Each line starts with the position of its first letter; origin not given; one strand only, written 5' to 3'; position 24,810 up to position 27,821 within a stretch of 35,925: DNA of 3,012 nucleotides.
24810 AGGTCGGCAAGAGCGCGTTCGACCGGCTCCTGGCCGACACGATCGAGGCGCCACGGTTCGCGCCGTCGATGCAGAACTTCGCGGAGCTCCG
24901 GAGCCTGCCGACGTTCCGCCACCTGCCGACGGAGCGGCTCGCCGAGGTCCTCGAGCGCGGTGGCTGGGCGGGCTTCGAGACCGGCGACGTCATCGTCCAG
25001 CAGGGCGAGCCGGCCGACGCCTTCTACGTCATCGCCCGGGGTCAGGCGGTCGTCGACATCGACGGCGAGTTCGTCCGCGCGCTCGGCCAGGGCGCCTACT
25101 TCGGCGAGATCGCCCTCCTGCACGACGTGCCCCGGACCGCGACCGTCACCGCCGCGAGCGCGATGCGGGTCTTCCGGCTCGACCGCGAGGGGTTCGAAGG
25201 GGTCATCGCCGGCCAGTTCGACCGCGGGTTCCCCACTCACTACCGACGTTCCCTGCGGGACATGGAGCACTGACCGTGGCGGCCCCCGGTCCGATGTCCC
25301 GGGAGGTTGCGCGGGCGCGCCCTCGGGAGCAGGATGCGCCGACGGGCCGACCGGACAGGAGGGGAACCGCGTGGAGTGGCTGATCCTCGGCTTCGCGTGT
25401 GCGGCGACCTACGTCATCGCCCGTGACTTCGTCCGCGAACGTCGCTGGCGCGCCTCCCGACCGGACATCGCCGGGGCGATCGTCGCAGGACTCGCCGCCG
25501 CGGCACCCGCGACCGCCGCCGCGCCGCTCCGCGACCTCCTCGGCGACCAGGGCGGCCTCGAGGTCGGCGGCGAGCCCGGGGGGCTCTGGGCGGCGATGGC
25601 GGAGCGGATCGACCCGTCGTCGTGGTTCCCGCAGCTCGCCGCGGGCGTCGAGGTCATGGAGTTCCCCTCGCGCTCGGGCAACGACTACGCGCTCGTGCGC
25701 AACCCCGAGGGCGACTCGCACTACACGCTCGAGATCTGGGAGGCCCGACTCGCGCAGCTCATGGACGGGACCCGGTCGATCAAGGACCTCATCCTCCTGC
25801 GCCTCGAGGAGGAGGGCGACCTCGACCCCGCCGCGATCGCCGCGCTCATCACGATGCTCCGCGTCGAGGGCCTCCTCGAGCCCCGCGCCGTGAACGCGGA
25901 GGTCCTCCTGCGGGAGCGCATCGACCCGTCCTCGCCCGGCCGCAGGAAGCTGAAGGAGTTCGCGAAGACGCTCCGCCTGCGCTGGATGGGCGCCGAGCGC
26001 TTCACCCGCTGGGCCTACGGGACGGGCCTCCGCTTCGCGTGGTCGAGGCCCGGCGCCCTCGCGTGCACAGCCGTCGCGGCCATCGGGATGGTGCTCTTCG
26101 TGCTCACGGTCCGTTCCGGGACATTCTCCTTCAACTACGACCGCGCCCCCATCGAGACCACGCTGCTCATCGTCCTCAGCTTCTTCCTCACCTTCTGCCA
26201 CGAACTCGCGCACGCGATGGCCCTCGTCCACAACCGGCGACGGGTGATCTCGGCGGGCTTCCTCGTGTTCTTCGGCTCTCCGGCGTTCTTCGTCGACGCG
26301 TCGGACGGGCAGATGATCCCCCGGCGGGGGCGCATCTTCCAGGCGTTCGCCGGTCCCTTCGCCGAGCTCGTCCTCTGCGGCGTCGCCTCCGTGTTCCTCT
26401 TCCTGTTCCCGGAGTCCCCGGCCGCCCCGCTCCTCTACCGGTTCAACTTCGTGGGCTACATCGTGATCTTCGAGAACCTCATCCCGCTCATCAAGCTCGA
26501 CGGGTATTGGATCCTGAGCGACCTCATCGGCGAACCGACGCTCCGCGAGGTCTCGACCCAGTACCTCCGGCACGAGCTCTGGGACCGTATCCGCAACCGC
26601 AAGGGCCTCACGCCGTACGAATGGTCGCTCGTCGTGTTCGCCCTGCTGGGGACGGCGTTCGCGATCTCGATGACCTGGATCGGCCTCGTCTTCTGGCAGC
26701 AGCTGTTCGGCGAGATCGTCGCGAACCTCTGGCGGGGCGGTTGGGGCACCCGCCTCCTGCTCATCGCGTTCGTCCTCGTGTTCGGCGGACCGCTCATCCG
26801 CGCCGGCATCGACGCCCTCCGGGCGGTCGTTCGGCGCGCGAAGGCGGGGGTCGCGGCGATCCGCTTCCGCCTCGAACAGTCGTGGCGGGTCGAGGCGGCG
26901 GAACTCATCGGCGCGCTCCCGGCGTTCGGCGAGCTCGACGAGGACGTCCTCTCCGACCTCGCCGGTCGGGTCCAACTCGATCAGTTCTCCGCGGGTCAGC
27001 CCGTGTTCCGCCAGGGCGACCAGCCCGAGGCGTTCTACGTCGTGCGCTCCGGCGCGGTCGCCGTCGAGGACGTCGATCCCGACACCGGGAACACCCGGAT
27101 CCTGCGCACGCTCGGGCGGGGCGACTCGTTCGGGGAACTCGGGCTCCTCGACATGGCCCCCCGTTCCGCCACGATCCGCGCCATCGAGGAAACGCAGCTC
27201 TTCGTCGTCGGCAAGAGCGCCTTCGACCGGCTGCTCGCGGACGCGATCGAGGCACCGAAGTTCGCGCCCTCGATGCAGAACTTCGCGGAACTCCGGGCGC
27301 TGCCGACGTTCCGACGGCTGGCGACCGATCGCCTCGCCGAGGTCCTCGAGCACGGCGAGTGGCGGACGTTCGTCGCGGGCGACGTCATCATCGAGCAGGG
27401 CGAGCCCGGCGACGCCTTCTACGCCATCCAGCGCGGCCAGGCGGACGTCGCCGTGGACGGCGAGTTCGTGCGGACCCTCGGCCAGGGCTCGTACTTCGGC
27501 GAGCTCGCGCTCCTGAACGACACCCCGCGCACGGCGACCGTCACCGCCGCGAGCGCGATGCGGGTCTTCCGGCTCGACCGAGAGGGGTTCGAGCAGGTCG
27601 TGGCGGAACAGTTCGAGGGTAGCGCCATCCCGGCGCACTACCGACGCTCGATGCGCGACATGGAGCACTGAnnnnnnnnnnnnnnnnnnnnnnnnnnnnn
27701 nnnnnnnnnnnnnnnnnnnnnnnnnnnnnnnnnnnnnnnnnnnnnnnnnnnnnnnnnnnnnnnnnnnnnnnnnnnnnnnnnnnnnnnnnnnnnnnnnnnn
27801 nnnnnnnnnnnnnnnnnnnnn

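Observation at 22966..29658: A 6.7-kb cyclic-nucleotide-centred island splits the conserved rimM-trmD pair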

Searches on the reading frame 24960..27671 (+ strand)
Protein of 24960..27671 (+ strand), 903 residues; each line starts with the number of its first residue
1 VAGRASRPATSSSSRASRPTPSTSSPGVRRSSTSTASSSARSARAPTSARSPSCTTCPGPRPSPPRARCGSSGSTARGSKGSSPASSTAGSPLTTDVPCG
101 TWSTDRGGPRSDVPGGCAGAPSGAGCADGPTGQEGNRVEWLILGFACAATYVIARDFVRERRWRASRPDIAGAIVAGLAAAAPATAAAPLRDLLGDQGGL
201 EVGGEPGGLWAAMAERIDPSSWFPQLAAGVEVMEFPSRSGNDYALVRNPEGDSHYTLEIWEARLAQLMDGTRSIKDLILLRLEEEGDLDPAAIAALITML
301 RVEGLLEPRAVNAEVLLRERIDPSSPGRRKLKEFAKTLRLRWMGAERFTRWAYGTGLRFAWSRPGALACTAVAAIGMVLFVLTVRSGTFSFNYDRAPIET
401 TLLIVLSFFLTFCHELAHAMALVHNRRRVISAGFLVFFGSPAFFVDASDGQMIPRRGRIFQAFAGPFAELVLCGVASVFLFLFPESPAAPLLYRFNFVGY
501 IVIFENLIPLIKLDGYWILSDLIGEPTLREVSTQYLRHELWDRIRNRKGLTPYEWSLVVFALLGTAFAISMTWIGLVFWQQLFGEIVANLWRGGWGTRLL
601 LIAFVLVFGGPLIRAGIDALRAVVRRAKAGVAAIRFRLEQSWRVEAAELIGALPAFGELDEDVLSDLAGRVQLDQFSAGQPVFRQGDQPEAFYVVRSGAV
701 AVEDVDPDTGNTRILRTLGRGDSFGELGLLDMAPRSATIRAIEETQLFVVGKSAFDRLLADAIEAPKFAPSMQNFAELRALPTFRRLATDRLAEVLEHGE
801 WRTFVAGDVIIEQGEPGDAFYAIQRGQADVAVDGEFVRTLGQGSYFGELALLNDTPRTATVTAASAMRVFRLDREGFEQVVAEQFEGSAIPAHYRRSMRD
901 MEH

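Call 3: search_protein_families(library=pfam, proteins=[window:24960-27671:+], max_evalue=0.01)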
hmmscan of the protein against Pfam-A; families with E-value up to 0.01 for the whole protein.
window:24960-27671:+ (903 aa): 2 families
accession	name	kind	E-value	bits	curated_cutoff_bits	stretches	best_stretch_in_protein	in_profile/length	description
PF00027.35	cNMP_binding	-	5.3e-46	155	27.5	2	675-760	3-87/89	Cyclic nucleotide-binding domain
PF02163.28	Peptidase_M50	-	5.6e-05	23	27.2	0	491-527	162-198/221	Peptidase family M50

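Call 6: find_homologous_proteins(query=window:25371-27668:+, max_evalue=0.00001)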
Query window:25371-27668:+ (766 aa): 607 proteins with E <= 0.00001 among 8000 candidates; the best 120 are listed.
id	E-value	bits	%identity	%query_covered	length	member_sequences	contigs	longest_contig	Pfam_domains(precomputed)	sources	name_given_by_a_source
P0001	0.0e+0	1709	100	100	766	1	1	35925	PF00027.36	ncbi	ncbi:MAG: cyclic nucleotide-binding domain-containing protein [Actinomycetota bacterium]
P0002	0.0e+0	1471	85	100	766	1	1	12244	PF02163.29,PF00027.36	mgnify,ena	mgnify:CR=1 FL=1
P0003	0.0e+0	1132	68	100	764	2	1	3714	PF02163.29,PF00027.36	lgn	-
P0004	0.0e+0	1119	66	100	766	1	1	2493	PF00027.36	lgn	-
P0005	1.2e-273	928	57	100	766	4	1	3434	PF00027.36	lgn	-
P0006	5.1e-269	913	56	98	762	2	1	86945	PF02163.29,PF00027.36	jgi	jgi:CRP-like cAMP-binding protein/Zn-dependent protease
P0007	1.3e-265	902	55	100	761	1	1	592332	PF02163.29,PF00027.36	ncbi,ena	-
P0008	9.1e-262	889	58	91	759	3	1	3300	PF02163.29,PF00027.36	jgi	jgi:CRP-like cAMP-binding protein/Zn-dependent protease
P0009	6.5e-253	860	55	98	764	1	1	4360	PF02163.29,PF00027.36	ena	-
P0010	4.4e-251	854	62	82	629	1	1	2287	PF02163.29,PF00027.36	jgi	jgi:CRP-like cAMP-binding protein/Zn-dependent protease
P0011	4.0e-250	851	56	95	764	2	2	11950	PF02163.29,PF00027.36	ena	-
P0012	2.0e-247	842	55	91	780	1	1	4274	PF00027.36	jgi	jgi:CRP-like cAMP-binding protein/Zn-dependent protease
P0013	2.5e-244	831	51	100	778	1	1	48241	PF02163.29,PF00027.36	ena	-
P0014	7.6e-242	823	52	100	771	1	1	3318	PF02163.29,PF00027.36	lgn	-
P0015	1.5e-239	816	50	100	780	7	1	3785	PF02163.29,PF00027.36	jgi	jgi:CRP-like cAMP-binding protein/Zn-dependent protease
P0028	1.3e-231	789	51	100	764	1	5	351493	PF02163.29,PF00027.36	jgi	jgi:CRP-like cAMP-binding protein/Zn-dependent protease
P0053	9.8e-227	773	50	96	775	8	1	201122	PF02163.29,PF00027.36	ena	-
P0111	1.8e-222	759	54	89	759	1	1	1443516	PF02163.29,PF00027.36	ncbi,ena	-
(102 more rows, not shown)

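Call 7: search_protein_families(library=ncbifam, proteins=[window:25371-27668:+], max_evalue=0.01)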
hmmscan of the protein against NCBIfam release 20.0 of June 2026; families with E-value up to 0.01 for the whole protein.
window:25371-27668:+ (766 aa): 11 families
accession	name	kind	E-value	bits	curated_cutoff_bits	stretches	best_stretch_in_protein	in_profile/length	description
NF041824.1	daptide_HExxH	equivalog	3.1e-43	148.4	300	1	90-448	4-348/379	daptide biosynthesis intramembrane metalloprotease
NF058543.1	ActPatMycb56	equivalog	5.4e-26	91.2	460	2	519-623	4-106/317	acetyltransferase Pat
NF041163.2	encap_f2b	equivalog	3.2e-20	72.7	400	2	639-747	71-186/450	family 2B encapsulin nanocompartment shell protein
NF008732.0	PRK11753.1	equivalog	4.6e-17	62.2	266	2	527-623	16-112/214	cAMP-activated global transcriptional regulator CRP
TIGR03896.1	cyc_nuc_ocin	subfamily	2e-14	53.7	161.05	2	656-742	155-246/317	bacteriocin-type transport-associated protein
NF058609.1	RiPP_HExxH_LiaK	equivalog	1.4e-08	34.7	225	1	258-383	87-209/246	YydH/LiaK family epipeptide maturation metalloprotease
NF052518.1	TransRegLdrP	equivalog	2.8e-05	24.2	300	1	540-600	5-64/195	transcriptional regulator LdrP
NF010499.0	PRK13918.1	equivalog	2.9e-05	23.7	274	0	539-613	17-88/205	CRP/FNR family transcriptional regulator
NF007707.0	PRK10402.1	subfamily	0.00027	20.6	180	0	528-626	25-123/226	transcriptional regulator YeiL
NF006901.0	PRK09392.1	equivalog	0.00034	20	211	0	637-693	5-61/236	transcriptional activator FtrB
NF050815.1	TransActFtrBCaul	equivalog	0.0022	17.3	300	0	513-620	11-116/251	transcriptional activator FtrB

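Call 9: find_encoding_contigs(protein=P0002, flank=10000, max_places=3)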
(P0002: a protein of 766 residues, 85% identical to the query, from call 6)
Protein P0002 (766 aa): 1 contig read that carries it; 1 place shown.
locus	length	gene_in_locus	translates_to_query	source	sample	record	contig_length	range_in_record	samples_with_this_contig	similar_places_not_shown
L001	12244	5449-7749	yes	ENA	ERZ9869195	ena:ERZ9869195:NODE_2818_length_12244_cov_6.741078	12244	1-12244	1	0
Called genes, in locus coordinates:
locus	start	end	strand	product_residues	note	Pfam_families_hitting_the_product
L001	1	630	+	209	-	?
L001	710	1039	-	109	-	PF10611:DUF2469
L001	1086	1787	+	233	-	PF01351:RNase_HII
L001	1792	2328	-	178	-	-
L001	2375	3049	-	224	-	PF01746:tRNA_m1G_MT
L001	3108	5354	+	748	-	PF00027:cNMP_binding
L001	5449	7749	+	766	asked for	PF02163:Peptidase_M50 (faint), PF00027:cNMP_binding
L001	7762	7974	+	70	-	PF09947:DUF2180 (weak)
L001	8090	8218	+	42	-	-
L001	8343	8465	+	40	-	-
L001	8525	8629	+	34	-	-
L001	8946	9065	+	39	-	-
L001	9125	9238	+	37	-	-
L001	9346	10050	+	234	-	PF00027:cNMP_binding, PF25213:HVO_A0261_N (faint), PF13545:HTH_Crp_2, PF00325:Crp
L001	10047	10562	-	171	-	PF01782:RimM, PF05239:PRC, PF24986:PRC_RimM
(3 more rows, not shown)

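Call 10: find_encoding_contigs(protein=P0007, flank=10000, max_places=3)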
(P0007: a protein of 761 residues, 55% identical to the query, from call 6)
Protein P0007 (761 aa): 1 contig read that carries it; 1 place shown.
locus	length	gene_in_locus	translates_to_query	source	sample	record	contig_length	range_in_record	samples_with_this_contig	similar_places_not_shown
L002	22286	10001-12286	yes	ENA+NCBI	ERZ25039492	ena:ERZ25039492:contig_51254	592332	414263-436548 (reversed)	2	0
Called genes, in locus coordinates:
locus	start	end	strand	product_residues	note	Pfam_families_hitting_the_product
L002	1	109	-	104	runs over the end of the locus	PF01551:Peptidase_M23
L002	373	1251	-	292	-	PF04542:Sigma70_r2, PF04539:Sigma70_r3 (weak), PF04545:Sigma70_r4, PF08281:Sigma70_r4_2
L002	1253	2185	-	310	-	PF02899:Phage_int_SAM_1, PF00589:Phage_integrase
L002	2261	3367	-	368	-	PF02481:DNA_processg_A, PF18306:LDcluster4 (weak), PF17782:WHD_DprA (weak)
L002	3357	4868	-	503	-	PF05362:Lon_C, PF13541:ChlI, PF00158:Sigma54_activat (faint), PF01078:Mg_chelatase, PF07728:AAA_5 (faint), PF00493:MCM (weak), PF13335:Mg_chelatase_C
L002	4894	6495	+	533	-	PF00282:Pyridoxal_deC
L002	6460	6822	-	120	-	PF02021:UPF0102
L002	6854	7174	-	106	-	PF10611:DUF2469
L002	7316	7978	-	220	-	PF01351:RNase_HII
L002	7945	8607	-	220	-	PF10502:Peptidase_S26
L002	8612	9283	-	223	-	PF01245:Ribosomal_L19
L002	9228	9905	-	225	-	PF01746:tRNA_m1G_MT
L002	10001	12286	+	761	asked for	PF02163:Peptidase_M50 (faint), PF00027:cNMP_binding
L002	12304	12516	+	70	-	PF09947:DUF2180 (weak)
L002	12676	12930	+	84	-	-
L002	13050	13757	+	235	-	PF00027:cNMP_binding, PF13545:HTH_Crp_2, PF00325:Crp (weak), PF25213:HVO_A0261_N (weak)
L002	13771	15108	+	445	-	PF00561:Abhydrolase_1, PF12697:Abhydrolase_6, PF12146:Hydrolase_4, PF00211:Guanylate_cyc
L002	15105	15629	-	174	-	PF01782:RimM, PF24986:PRC_RimM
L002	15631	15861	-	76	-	PF13083:KH_KhpA-B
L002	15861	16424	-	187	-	PF00886:Ribosomal_S16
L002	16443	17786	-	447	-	PF02881:SRP54_N, PF13401:AAA_22 (weak), PF00448:SRP54, PF01656:CbiA (weak), PF02978:SRP_SPB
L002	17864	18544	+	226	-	PF00512:HisKA, PF13581:HATPase_c_2 (weak), PF02518:HATPase_c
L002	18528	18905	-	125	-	PF00072:Response_reg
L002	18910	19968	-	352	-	PF02881:SRP54_N (weak), PF00448:SRP54, PF13191:AAA_16 (weak), PF13604:AAA_30 (weak)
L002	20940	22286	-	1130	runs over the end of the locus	PF02463:SMC_N, PF13175:AAA_15, PF13304:AAA_21 (weak), PF13476:AAA_23, PF06470:SMC_hinge (weak), PF13304:AAA_21 (weak)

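Call 11: find_encoding_contigs(protein=P0111, flank=10000, max_places=3)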
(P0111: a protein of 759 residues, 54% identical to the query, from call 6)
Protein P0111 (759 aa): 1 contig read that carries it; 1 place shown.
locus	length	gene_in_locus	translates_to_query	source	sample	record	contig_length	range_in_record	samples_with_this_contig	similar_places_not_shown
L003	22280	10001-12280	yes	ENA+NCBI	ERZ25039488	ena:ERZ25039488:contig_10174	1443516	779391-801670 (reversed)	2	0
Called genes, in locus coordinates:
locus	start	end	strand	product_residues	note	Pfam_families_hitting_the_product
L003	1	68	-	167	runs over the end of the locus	PF01551:Peptidase_M23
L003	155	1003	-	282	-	PF04542:Sigma70_r2, PF04539:Sigma70_r3 (weak), PF08281:Sigma70_r4_2, PF04545:Sigma70_r4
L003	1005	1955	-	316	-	PF02899:Phage_int_SAM_1, PF00589:Phage_integrase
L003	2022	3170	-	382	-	PF02481:DNA_processg_A, PF18306:LDcluster4 (faint), PF17782:WHD_DprA (weak)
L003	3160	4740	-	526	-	PF05362:Lon_C, PF13541:ChlI, PF01078:Mg_chelatase, PF07728:AAA_5 (faint), PF00493:MCM (weak), PF13335:Mg_chelatase_C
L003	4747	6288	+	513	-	PF00282:Pyridoxal_deC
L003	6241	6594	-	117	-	PF08378:NERD (weak), PF02021:UPF0102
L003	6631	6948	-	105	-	PF10611:DUF2469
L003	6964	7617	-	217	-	PF01351:RNase_HII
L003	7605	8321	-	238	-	PF10502:Peptidase_S26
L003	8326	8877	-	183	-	PF01245:Ribosomal_L19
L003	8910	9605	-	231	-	PF01746:tRNA_m1G_MT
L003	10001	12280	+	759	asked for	PF02163:Peptidase_M50 (faint), PF00027:cNMP_binding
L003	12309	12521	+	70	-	-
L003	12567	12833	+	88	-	-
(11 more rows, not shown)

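Call 13: find_related_loci(query=A1, collection=genome_contigs, flank=10000)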
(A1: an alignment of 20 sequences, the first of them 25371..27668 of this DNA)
Query A1 (766 aa) in genome_contigs; peptide patterns used: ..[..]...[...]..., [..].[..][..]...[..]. (x = any residue, [..] = any of these).
600 stretches matched a pattern (row limit reached: there are more); 566 encode a relative of the query (tblastn E <= 1e-3); the best 80 are kept; 80 distinct loci.
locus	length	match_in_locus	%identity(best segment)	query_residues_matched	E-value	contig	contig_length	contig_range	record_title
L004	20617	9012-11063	50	72-753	0e+0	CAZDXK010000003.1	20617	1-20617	MAG TPA_asm: uncultured Actinomycetes bacterium isolate SRP136066_co1_143 genome assembly, contig: NODE_2459_length_2061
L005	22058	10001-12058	54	68-748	0e+0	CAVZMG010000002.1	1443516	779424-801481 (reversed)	MAG: uncultured Actinomycetes bacterium isolate MFD02134.bin.1.239 genome assembly, contig: contig_10174, whole genome s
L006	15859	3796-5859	49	71-749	0e+0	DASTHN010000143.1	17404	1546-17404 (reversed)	MAG TPA_asm: Actinomycetota bacterium isolate SMAG_U671 k141_1105329, whole genome shotgun sequence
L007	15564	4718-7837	49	57-755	0e+0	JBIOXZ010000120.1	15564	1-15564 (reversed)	MAG: Actinomycetota bacterium isolate MAG043 k127_4348931, whole genome shotgun sequence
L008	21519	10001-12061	49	72-755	0e+0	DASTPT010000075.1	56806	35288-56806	MAG TPA_asm: Actinomycetota bacterium isolate SMAG_U2204 k141_561378, whole genome shotgun sequence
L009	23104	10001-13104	49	64-753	0e+0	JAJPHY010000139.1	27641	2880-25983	MAG: Actinomycetota bacterium isolate Centralia_MAG_23 k107_29098177, whole genome shotgun sequence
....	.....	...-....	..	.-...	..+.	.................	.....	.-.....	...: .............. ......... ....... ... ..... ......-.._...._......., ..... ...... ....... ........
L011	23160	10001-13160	44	29-755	0e+0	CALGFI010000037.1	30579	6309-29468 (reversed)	MAG TPA_asm: uncultured bacterium isolate ERR671918_bin.38_CONCOCT_v1.1_MAG genome assembly, contig: ERZ1756179.109, who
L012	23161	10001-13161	46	60-755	0e+0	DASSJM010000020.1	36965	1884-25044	MAG TPA_asm: Actinomycetota bacterium isolate SMAG_U1115 k141_1306989, whole genome shotgun sequence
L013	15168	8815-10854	49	76-756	0e+0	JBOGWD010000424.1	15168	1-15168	MAG: Actinomycetota bacterium isolate M3-S_maxbin2.bin.153 k127_3364270, whole genome shotgun sequence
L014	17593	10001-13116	47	70-766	0e+0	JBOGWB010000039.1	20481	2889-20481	MAG: Actinomycetota bacterium isolate M3-S_metawrap_bin.117 k127_1219702, whole genome shotgun sequence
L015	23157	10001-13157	43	24-756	0e+0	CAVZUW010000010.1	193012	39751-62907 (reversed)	MAG: uncultured Actinomycetes bacterium isolate MFD09267.bin.2.223 genome assembly, contig: contig_37629, whole genome s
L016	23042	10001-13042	49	66-766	0e+0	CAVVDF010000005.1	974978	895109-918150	MAG: uncultured Actinomycetes bacterium isolate MFD02199.bin.2.138 genome assembly, contig: contig_21712, whole genome s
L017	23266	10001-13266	48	72-755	0e+0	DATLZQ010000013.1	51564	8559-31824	MAG TPA_asm: Actinomycetota bacterium isolate SMAG_U13302 k141_560344, whole genome shotgun sequence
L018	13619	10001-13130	46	56-748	0e+0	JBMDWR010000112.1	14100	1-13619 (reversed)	MAG: Actinomycetota bacterium isolate ContSoil0_1 ContSoil0_contig112, whole genome shotgun sequence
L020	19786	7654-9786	43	30-755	0e+0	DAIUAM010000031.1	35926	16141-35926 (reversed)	MAG TPA_asm: Actinomycetota bacterium isolate CTOTU41495 NODE_791_length_35926_cov_10.776923, whole genome shotgun seque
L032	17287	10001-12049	36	72-753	1e-137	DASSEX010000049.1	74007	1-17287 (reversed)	MAG TPA_asm: Mycobacteriales bacterium isolate SMAG_U989 k141_557220, whole genome shotgun sequence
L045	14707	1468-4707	32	72-766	1e-46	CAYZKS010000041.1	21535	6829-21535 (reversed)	MAG TPA_asm: uncultured Anaerolineales bacterium isolate SRP098346_co1_3 genome assembly, contig: NODE_2243_length_21535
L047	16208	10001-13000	31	69-752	3e-42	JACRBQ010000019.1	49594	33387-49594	MAG: Chloroflexi bacterium isolate NC_groundwater_1624_Pr3_B-0.1um_63_24 SR-2_scaffold_141_320953, whole genome shotgun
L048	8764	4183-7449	30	72-749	2e-42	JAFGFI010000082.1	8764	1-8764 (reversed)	MAG: Anaerolineae bacterium isolate Zod_Metabat.1307 k87_2579912, whole genome shotgun sequence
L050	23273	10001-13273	30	25-766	5e-48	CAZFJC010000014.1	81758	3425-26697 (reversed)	MAG TPA_asm: uncultured bacterium isolate binchicken_co7_184 genome assembly, contig: NODE_562_length_81758_cov_12.76850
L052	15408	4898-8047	28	72-746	8e-35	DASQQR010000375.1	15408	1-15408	MAG TPA_asm: Anaerolineales bacterium isolate SMAG_U10862 k141_122801, whole genome shotgun sequence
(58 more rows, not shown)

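Call 21: search_protein_families(library=ncbifam, proteins=[L052:8733-9329:+, L045:5051-6331:+, L048:7785-8186:+], max_evalue=0.1)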
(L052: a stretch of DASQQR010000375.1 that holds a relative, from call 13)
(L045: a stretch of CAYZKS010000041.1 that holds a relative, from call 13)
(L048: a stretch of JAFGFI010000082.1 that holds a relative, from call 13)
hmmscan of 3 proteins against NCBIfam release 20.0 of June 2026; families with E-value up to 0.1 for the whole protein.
L052:8733-9329:+ (199 aa): 4 families
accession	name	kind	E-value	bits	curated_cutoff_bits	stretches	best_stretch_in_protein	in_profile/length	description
NF038399.1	NH_RiPP_Os17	domain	4.4e-20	71.5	40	1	12-69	4-63/63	Os1348 family NHLP clan protein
TIGR03793.1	leader_NHLP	domain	0.0032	17.3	50.9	1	11-37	6-32/77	NHLP leader peptide family RiPP precursor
NF033431.1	cinnamycin_RiPP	subfamily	0.034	14.8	35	1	12-34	2-24/81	cinnamycin family lantibiotic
TIGR01323.1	nitrile_alph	equivalog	0.082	12.4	249.85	0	6-51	36-81/189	nitrile hydratase subunit alpha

L045:5051-6331:+ (427 aa): 11 families
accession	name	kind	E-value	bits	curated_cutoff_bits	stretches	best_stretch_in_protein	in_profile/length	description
NF045505.1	RR_RssB_Pseudo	equivalog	1.8e-16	60.2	700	1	152-381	125-353/394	two-component system response regulator RssB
NF038263.1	prot_phos_SiaA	equivalog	1.1e-15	57.2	700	1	139-422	371-655/658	biofilm regulation protein phosphatase SiaA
NF041163.2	encap_f2b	equivalog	5.1e-13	49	400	1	14-191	65-240/450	family 2B encapsulin nanocompartment shell protein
NF008732.0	PRK11753.1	equivalog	2.8e-12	46.6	266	1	33-151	14-133/214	cAMP-activated global transcriptional regulator CRP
TIGR02865.1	spore_II_E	equivalog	4.7e-12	44.8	490.8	1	219-423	563-762/764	stage II sporulation protein E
NF058543.1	ActPatMycb56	equivalog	2.5e-07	29.8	460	1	27-147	3-122/317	acetyltransferase Pat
TIGR03896.1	cyc_nuc_ocin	subfamily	8.6e-07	28.6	161.05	1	41-135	6-105/317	bacteriocin-type transport-associated protein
NF006901.0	PRK09392.1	equivalog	0.00032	20.1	211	1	21-127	8-114/236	transcriptional activator FtrB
NF010499.0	PRK13918.1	equivalog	0.00088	18.8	274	1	46-102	15-71/205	CRP/FNR family transcriptional regulator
NF007707.0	PRK10402.1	subfamily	0.0009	18.9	180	1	45-145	33-134/226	transcriptional regulator YeiL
NF033484.1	Stp1_PP2C_phos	equivalog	0.042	13.4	230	1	336-370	158-192/232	Stp1/IreP family PP2C-type Ser/Thr phosphatase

L048:7785-8186:+ (134 aa): 0 families
